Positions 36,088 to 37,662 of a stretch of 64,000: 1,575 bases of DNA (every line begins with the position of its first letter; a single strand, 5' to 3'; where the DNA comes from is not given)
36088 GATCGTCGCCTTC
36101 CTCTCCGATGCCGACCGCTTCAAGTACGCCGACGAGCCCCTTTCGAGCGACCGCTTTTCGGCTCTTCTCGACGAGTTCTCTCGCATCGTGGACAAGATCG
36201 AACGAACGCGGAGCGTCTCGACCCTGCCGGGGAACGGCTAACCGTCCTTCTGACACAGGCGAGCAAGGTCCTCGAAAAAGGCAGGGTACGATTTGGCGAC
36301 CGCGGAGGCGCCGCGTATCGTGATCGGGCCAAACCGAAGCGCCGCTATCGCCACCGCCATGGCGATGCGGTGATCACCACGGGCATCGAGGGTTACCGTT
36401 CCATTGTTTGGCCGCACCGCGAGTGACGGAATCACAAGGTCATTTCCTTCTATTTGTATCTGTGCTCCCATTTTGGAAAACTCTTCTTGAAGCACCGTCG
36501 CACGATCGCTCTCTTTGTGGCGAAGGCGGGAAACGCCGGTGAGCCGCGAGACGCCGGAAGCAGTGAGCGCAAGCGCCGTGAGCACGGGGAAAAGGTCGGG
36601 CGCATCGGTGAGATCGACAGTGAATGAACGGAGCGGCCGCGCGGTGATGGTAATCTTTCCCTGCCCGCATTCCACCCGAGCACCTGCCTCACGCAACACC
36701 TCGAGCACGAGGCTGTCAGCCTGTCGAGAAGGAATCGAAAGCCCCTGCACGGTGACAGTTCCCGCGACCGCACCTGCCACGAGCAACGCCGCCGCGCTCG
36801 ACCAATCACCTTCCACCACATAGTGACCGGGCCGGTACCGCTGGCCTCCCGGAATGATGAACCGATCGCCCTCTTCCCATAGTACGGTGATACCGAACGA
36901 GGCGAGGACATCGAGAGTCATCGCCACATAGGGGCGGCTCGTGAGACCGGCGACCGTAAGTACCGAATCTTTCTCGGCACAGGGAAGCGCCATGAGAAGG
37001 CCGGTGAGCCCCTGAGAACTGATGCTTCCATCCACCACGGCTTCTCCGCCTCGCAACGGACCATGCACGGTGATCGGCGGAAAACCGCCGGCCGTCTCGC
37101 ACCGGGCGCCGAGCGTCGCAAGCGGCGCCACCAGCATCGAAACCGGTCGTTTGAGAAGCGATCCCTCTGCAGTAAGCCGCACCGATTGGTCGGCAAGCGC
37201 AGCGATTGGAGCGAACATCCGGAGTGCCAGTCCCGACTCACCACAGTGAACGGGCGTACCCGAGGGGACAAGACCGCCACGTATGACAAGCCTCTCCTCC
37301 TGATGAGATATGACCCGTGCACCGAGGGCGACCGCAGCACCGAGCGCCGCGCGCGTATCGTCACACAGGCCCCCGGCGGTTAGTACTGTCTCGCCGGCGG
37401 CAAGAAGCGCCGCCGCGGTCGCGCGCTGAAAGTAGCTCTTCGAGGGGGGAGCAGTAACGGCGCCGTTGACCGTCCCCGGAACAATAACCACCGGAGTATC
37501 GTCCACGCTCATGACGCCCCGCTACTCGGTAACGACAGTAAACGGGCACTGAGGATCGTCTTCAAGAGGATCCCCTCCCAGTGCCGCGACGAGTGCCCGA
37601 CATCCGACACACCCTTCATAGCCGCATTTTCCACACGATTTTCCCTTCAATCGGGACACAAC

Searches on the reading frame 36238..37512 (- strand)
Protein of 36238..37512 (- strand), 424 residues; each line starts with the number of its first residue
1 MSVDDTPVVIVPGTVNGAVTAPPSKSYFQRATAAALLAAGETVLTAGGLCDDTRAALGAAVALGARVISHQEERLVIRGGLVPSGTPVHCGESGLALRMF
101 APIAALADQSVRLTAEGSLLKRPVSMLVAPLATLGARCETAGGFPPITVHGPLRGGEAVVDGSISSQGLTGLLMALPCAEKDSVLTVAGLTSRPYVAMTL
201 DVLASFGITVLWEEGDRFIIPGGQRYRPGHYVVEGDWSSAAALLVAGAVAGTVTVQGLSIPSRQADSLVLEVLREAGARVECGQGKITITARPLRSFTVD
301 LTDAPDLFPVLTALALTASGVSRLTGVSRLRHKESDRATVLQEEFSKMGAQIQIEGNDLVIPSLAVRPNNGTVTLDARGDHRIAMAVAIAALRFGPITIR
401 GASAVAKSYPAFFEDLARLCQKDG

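Call 11: search_protein_families(library=pfam, proteins=[window:36238-37512:-], max_evalue=0.001)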
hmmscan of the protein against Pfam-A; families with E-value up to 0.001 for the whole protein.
window:36238-37512:- (424 aa): 1 family
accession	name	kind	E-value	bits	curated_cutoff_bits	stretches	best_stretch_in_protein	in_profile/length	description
PF00275.25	EPSP_synthase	-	9.5e-88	295.1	22.8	1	13-416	5-417/417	EPSP synthase (3-phosphoshikimate 1-carboxyvinyltransferase)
